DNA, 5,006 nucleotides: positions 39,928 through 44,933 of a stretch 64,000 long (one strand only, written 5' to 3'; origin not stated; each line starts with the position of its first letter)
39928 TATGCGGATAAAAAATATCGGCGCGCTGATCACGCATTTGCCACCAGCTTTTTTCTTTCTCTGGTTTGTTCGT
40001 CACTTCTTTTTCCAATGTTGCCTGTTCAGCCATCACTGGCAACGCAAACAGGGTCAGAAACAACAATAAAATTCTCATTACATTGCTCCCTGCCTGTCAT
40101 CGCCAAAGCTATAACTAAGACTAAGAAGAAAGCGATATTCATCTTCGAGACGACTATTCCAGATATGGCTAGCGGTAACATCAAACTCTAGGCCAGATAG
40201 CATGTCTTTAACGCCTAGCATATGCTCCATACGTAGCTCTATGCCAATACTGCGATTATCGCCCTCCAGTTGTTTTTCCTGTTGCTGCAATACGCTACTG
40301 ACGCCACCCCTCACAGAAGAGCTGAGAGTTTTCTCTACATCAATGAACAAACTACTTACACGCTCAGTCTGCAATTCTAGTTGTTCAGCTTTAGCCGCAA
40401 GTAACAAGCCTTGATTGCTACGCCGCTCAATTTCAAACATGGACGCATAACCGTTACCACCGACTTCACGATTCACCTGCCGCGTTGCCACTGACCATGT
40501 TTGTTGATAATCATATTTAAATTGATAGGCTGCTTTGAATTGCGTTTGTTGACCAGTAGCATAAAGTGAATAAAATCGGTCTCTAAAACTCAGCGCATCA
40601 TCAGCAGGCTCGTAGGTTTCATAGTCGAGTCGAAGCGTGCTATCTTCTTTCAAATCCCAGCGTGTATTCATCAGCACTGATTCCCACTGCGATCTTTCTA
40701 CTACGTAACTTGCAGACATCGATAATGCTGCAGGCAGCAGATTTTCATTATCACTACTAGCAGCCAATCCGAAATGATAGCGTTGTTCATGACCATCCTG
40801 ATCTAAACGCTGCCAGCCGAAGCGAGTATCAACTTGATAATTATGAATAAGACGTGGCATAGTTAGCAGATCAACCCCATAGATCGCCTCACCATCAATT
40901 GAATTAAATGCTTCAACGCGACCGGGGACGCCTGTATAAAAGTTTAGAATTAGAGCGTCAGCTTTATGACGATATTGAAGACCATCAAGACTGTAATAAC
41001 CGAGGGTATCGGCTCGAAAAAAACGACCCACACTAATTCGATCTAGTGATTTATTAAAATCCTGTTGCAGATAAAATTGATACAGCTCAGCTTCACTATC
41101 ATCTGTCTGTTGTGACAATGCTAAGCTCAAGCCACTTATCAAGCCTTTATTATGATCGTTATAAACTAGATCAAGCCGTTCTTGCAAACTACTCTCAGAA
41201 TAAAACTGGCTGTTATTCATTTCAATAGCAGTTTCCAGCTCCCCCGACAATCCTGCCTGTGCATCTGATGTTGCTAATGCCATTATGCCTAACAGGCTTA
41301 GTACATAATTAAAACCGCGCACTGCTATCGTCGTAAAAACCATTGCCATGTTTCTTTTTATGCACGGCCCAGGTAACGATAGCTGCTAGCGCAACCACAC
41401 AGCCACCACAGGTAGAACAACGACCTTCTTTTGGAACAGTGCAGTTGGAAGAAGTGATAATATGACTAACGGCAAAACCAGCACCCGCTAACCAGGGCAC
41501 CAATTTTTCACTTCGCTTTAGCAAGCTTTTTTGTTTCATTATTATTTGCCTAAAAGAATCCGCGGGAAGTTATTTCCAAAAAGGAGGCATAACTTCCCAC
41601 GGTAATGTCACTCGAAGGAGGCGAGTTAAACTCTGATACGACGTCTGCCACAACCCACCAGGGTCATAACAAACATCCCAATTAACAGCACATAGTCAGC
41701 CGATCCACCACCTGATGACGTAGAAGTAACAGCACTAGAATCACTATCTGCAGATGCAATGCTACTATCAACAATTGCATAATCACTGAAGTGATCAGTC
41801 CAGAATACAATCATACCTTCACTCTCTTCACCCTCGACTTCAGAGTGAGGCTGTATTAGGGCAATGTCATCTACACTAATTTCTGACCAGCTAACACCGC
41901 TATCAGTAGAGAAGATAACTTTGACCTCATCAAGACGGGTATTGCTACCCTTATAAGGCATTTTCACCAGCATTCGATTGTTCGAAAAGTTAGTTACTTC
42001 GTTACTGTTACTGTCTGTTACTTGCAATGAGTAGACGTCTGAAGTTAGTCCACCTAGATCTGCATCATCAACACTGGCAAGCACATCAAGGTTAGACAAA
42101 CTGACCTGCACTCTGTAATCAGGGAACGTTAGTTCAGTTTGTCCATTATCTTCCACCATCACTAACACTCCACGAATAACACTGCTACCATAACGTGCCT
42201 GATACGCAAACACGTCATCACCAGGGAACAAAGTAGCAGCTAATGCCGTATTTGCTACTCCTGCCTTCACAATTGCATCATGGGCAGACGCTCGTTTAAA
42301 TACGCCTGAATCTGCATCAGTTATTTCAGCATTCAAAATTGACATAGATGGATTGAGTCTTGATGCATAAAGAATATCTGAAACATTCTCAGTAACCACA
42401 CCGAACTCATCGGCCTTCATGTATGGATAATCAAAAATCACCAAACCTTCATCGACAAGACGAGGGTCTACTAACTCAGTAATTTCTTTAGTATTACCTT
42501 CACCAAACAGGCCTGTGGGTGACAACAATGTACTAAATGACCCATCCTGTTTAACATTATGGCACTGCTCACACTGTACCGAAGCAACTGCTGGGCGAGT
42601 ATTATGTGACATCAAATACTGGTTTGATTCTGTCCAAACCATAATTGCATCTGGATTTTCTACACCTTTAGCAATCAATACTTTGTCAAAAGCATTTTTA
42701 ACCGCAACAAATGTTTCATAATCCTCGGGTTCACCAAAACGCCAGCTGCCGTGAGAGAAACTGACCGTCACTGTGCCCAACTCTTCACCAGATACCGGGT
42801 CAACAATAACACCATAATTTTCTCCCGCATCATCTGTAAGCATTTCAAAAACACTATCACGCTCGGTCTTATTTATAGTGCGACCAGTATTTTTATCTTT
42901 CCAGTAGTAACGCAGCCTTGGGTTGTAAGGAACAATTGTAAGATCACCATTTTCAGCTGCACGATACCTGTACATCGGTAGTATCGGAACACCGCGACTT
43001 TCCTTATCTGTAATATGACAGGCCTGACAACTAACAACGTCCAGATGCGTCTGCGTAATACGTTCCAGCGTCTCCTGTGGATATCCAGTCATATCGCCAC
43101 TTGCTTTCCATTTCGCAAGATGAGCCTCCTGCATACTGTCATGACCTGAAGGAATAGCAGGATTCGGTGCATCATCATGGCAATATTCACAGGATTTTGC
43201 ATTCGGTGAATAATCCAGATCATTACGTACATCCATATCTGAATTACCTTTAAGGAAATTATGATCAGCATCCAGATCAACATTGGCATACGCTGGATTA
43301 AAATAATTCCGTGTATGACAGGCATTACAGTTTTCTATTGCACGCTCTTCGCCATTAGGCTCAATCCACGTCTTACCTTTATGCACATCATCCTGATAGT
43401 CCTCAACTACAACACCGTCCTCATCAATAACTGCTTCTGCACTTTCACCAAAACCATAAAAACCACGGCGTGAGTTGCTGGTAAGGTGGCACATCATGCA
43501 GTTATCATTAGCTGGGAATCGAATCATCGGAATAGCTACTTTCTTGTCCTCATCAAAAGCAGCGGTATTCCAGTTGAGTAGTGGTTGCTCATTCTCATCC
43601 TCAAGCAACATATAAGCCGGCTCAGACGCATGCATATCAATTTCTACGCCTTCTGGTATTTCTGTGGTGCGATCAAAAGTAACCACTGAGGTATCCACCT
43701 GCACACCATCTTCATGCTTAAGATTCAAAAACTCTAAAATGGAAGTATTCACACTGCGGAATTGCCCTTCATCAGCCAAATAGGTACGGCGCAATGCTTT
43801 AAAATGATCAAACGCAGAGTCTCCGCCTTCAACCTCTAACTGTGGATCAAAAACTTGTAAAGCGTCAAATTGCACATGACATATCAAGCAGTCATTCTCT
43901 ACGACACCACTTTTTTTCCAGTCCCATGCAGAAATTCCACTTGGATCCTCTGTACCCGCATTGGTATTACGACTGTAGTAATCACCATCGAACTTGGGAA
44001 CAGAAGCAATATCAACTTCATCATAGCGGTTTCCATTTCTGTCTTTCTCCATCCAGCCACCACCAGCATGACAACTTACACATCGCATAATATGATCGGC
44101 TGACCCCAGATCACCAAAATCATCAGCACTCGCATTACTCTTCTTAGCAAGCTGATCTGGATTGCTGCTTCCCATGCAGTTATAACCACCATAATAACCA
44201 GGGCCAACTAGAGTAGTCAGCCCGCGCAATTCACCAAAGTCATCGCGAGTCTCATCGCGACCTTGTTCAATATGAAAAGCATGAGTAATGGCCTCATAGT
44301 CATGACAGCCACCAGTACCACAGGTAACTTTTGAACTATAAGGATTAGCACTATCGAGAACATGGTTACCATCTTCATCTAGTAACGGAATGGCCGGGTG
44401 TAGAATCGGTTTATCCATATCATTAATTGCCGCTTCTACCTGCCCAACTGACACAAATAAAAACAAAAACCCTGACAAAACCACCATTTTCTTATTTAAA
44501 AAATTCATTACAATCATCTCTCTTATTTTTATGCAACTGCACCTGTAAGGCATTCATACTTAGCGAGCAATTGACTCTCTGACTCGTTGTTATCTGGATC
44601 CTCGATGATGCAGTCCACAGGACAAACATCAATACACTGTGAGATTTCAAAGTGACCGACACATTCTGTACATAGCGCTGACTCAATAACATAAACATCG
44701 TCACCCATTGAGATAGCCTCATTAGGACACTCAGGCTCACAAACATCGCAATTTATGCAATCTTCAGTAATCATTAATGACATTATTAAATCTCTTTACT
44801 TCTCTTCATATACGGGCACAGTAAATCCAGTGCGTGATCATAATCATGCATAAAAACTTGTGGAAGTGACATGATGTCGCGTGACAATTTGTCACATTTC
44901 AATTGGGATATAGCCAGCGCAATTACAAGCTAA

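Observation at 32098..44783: Ten-gene, tightly coupled multiheme-cytochrome operon predicted to reach from the cytoplasmic face to the cell surface: candidate non-Mtr extracellular electron transfer system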

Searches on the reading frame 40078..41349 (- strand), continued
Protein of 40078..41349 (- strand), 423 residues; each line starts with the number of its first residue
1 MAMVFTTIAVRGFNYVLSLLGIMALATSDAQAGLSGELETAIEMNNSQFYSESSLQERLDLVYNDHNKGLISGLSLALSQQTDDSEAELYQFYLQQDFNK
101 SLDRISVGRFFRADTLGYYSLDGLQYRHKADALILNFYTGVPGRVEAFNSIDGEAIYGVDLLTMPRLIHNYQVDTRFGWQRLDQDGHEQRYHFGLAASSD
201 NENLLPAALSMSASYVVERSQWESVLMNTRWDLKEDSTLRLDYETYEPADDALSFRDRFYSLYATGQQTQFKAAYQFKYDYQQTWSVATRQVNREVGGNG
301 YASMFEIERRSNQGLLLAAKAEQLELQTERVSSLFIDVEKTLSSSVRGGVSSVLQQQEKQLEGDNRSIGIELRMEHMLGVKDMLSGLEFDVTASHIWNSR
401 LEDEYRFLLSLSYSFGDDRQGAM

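Call 70: find_encoding_contigs(protein=P0001, flank=2000, max_places=3)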
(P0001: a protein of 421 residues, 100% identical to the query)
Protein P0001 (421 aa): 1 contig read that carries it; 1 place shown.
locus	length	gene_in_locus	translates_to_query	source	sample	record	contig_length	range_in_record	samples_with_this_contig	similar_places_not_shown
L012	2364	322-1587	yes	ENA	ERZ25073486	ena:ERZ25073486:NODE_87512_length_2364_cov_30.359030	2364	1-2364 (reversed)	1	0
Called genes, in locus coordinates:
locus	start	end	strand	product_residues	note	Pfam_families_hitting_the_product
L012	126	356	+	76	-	-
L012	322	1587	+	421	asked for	-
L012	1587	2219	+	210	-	PF22113:Mtrc-MtrF_II-IV_dom (faint), PF14537:Cytochrom_c3_2 (faint)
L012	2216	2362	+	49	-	?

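Call 74: search_protein_families(library=ncbifam, proteins=[L003:19913-21269:+], max_evalue=1)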
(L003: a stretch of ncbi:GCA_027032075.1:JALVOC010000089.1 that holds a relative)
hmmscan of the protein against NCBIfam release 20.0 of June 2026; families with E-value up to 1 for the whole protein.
L003:19913-21269:+ (452 aa): 2 families
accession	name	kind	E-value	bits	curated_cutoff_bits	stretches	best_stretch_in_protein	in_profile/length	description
NF033510.3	Ca_tandemer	repeat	0.0062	16.9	50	1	36-89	29-76/96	Ca2+-stabilized repeat-containing adhesin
NF033865.1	fusolisin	equivalog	0.067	11.2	999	1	12-59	9-57/1006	fusolisin family autotransporter serine protease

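Call 96: search_protein_families(library=ncbifam, proteins=[L006:3976-4530:-, L006:4527-5819:-, L006:19328-19681:+, L006:19678-19947:+, L006:19956-20486:+], max_evalue=0.001)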
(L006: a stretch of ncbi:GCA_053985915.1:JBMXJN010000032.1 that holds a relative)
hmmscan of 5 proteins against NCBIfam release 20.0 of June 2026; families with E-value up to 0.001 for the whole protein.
L006:3976-4530:- (184 aa): 89 families (the best 25 are shown)
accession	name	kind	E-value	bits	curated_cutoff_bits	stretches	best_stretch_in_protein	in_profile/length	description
NF033791.1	ActR_PrrA_rreg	equivalog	2e-55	187.4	250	1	14-182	3-170/173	ActR/PrrA/RegA family redox response regulator transcription factor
NF008469.0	PRK11361.1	equivalog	6.3e-26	91.1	714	2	14-121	6-113/461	acetoacetate metabolism transcriptional regulator AtoC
TIGR01818.1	ntrC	equivalog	4.8e-22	78.4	558.6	1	16-128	2-114/463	nitrogen regulation protein NR(I)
NF007689.0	PRK10365.1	equivalog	1.4e-19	70.2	760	1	15-131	8-124/441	sigma-54-dependent response regulator transcription factor ZraR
NF051870.1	NAssimRespRegNtrX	equivalog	1.2e-18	67.3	600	1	15-125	4-116/452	nitrogen assimilation response regulator NtrX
NF011695.0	PRK15115.1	equivalog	1.4e-18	67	763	1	14-123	8-117/445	two-component system response regulator GlrR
NF008176.1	PRK10923.1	equivalog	2.7e-17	62.5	620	1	16-126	7-117/469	nitrogen regulation protein NR(I)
NF045505.1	RR_RssB_Pseudo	equivalog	1e-16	61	700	1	14-117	7-110/394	two-component system response regulator RssB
TIGR02915.1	PEP_resp_reg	equivalog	1.3e-16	60.5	502.6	1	15-121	1-110/445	PEP-CTERM-box response regulator transcription factor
NF047793.1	ResRegPgtA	equivalog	1.3e-16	60.5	650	1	14-122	7-115/414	two-component system response regulator PgtA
NF041946.1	LuxO_transreg_Vib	equivalog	1.6e-16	60.1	800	1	18-120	2-104/463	quorum-sensing sigma-54 dependent transcriptional regulator LuxO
NF006900.1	PRK09390.1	equivalog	8.7e-16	58.1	255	1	14-124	6-116/203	response regulator FixJ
NF007663.1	PRK10336.1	equivalog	1.6e-14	54.2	345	1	15-123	3-111/219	quorum sensing response regulator transcription factor QseB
NF053512.1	nitric_RR_NosR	exception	4.6e-14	52.3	400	1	15-123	1-110/422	response regulator c-di-GMP phosphodiesterase, NosR family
TIGR01387.1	cztR_silR_copR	subfamily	5.6e-14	52.3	279.2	1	15-168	1-153/218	heavy metal response regulator transcription factor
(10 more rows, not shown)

L006:4527-5819:- (430 aa): 53 families (the best 25 are shown)
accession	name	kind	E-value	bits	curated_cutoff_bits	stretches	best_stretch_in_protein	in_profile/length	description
NF033792.0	ActS_PrrB_HisK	equivalog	1.4e-80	271.2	350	1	21-421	9-415/423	ActS/PrrB/RegB family redox-sensitive histidine kinase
NF045988.1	HisKinRegBRhodob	equivalog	1.8e-58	198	570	1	20-411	18-420/462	sensor histidine kinase RegB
NF007688.0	PRK10364.1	equivalog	6.7e-26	91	479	1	167-424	200-452/460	two-component system sensor histidine kinase ZraS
NF008468.0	PRK11360.1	equivalog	1.4e-25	89.7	646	1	200-424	382-609/616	two-component system sensor histidine kinase AtoS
NF040750.1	tetrathio_HK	equivalog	2.8e-23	82.2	750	1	180-412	304-543/555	tetrathionate respiration histidine kinase TtrS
NF047794.1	HisKinPtgB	equivalog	2.2e-17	62.6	1000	1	195-407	423-639/656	two-component system sensor histidine kinase PgtB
NF010411.0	PRK13837.1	equivalog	9.7e-16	56.9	647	1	192-424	431-676/828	two-component system VirA-like sensor kinase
NF008312.0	PRK11100.1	equivalog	1.4e-15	57.1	356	1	222-423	264-474/477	two-component system sensor histidine kinase CreC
NF053867.1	SprKinKinDBac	equivalog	2.4e-14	52.7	775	1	207-424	279-498/500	sporulation kinase KinD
NF041777.1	sens_FixL_Rhizob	equivalog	2.3e-13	49.7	850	1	319-425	371-483/485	sensor protein FixL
NF038348.1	T2SS_HK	subfamily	8.4e-13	47.6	450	1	324-423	470-573/574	histidine kinase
NF052574.1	HisKinEspCMyxo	equivalog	1.5e-12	46.5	1200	1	209-425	412-639/785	serine histidine kinase EspC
NF010076.0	PRK13557.1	subfamily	3.6e-11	42.2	631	1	202-423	150-394/540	histidine kinase famiy protein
TIGR02916.1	PEP_his_kin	equivalog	3.7e-11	42.3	300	1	320-422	573-679/679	XrtA/PEP-CTERM system histidine kinase PrsK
NF007004.0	PRK09467.1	equivalog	4.2e-11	42.3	415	1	217-424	235-437/440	two-component system sensor histidine kinase EnvZ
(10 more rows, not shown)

L006:19328-19681:+ (117 aa): 0 families

L006:19678-19947:+ (89 aa): 0 families

L006:19956-20486:+ (176 aa): 17 families
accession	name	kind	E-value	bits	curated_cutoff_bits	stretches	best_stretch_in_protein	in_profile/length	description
NF002854.0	PRK03147.1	subfamily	1.1e-34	119.9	170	1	38-159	41-160/176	thiol-disulfide oxidoreductase ResA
NF047696.1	ThlDiSintTplARhiz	equivalog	3.3e-27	95.7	230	1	33-174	71-216/219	thiol:disulfide interchange protein TlpA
NF041202.1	StoA_CxxC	exception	3.5e-21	75.8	210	1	28-158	22-151/163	endospore biogenesis thiol-disulfide oxidoreductase StoA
NF041054.1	WAxxUGC_long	equivalog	3.5e-16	59.4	300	1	14-151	53-194/354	ResA-like WAxxUGC motif-containing protein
TIGR00385.1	dsbE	subfamily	1.4e-13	50.9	123.15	1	56-159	60-158/173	DsbE family thiol:disulfide interchange protein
NF006960.0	PRK09437.1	equivalog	2.5e-10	40.5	140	1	34-138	5-107/156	thioredoxin-dependent thiol peroxidase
TIGR01068.1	thioredoxin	equivalog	5.2e-09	36.2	96.8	1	55-91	10-46/101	thioredoxin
NF053650.1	PerredPrxQDein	equivalog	2.2e-08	34.2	260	1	40-128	2-87/148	thioredoxin-dependent peroxiredoxin PrxQ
NF011941.0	PRK15412.1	equivalog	2.8e-08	33.5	359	1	55-151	64-155/185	thiol:disulfide interchange protein DsbE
NF038285.1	deiodinase_rel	hypoth_equivalog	2.7e-06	27.1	250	0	38-93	181-238/347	deiodinase family protein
NF047697.1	ThioredTrxAClost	equivalog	3.4e-06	27.2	140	1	59-111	17-65/105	thioredoxin TrxA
NF010625.0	PRK14018.1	equivalog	3.8e-06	25.7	522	1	50-171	48-170/521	bifunctional peptide-methionine (S)-S-oxide reductase MsrA/peptide-methionine (R)-S-oxide reductase MsrB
TIGR01126.1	pdi_dom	equivalog_domain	3.2e-05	24.1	107.2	1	54-98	9-54/105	protein disulfide-isomerase domain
NF006898.0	PRK09381.1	equivalog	5.1e-05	23.6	138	1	60-94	22-56/109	thioredoxin TrxA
NF007900.0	PRK10606.1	equivalog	0.00012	21.7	270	1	43-101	9-66/183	glutathione peroxidase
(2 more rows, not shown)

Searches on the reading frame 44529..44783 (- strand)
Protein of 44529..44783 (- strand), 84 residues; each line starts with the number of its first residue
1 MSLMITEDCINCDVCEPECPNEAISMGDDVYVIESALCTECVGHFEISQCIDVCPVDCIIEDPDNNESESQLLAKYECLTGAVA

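Call 4: search_protein_families(library=pfam, proteins=[window:44529-44783:-], max_evalue=0.01)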
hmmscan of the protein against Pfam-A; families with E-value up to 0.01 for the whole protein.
window:44529-44783:- (84 aa): 8 families
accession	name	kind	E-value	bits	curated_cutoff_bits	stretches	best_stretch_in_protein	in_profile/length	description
PF00037.32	Fer4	-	5e-07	29.7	21.1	1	6-25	5-24/24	4Fe-4S binding domain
PF13187.11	Fer4_9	-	4.1e-06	27.1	27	1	8-59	1-52/52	4Fe-4S dicluster domain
PF12838.12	Fer4_7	-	7.4e-06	26.8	27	1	9-58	2-52/52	4Fe-4S dicluster domain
PF14697.11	Fer4_21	-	0.00025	21.6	35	1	6-59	5-57/59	4Fe-4S dicluster domain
PF13237.11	Fer4_10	-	0.00059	20.2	25.5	1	6-55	6-53/53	4Fe-4S dicluster domain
PF13484.11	Fer4_16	-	0.00079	20.6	30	0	9-36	2-27/66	4Fe-4S double cluster binding domain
PF12800.12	Fer4_4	-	0.0017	19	24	1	6-21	1-16/17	4Fe-4S binding domain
PF12797.12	Fer4_2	-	0.0044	17.4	24.5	0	5-20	6-21/22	4Fe-4S binding domain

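Call 5: search_protein_families(library=ncbifam, proteins=[window:44529-44783:-], max_evalue=0.01)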
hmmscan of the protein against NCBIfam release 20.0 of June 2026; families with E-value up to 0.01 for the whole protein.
window:44529-44783:- (84 aa): 33 families (the best 25 are shown)
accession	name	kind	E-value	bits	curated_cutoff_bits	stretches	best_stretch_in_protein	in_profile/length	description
NF033683.1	di_4Fe-4S_YfhL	equivalog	1.8e-36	124.3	86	1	1-78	1-79/80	YfhL family 4Fe-4S dicluster ferredoxin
NF058577.1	FdxA_fam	equivalog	3.1e-14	52.9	65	1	1-57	1-51/52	4Fe-4S ferredoxin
NF038196.1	ferrodoxin_EFR1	subfamily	2.3e-07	31.1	75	1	3-60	180-230/242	EFR1 family ferrodoxin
NF045490.1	FdxA_Protbact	equivalog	8.6e-07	29.2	135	1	6-31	37-62/104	ferredoxin FdxA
TIGR02700.1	flavo_MJ0208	hypoth_equivalog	1.4e-06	27.8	251.35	1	6-62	147-197/234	dihydromethanopterin reductase (acceptor)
NF005504.0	PRK07118.1-3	equivalog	1e-05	25.1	437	1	6-61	218-267/293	Fe-S cluster domain-containing protein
NF045874.1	Vhu_polyferre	exception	1.3e-05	24.1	600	1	3-59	124-174/381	F420-non-reducing hydrogenase associated-polyferredoxin VhuB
NF006446.0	PRK08764.1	equivalog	2.3e-05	24.3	220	1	3-60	82-134/139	Rnf electron transport complex subunit RnfB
TIGR04270.1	Rama_corrin_act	subfamily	2.7e-05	22.7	500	1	4-58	475-526/534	methylamine methyltransferase corrinoid protein reductive activase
NF043069.1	T4HPD_activ_SAM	equivalog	3.7e-05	23.2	425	1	5-56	49-94/299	trans-4-hydroxy-L-proline dehydratase activase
TIGR04105.1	FeFe_hydrog_B1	subfamily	4.5e-05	22.3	450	1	3-61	107-161/462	monomeric [FeFe] hydrogenase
NF005506.0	PRK07118.1-5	equivalog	6.9e-05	22.4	388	1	7-69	216-274/279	Fe-S cluster domain-containing protein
TIGR01944.1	rnfB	subfamily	8.5e-05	22.2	68.7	1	4-70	110-171/190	RnfABCDGE type electron transport complex subunit B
TIGR04041.1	activase_YjjW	hypoth_equivalog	0.00012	21.6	250.2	1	7-58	41-86/276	YjjW family glycine radical enzyme activase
NF041836.1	rnfB_Methano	equivalog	0.00014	21.4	445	1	5-59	214-262/265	Rnf electron transport complex subunit RnfB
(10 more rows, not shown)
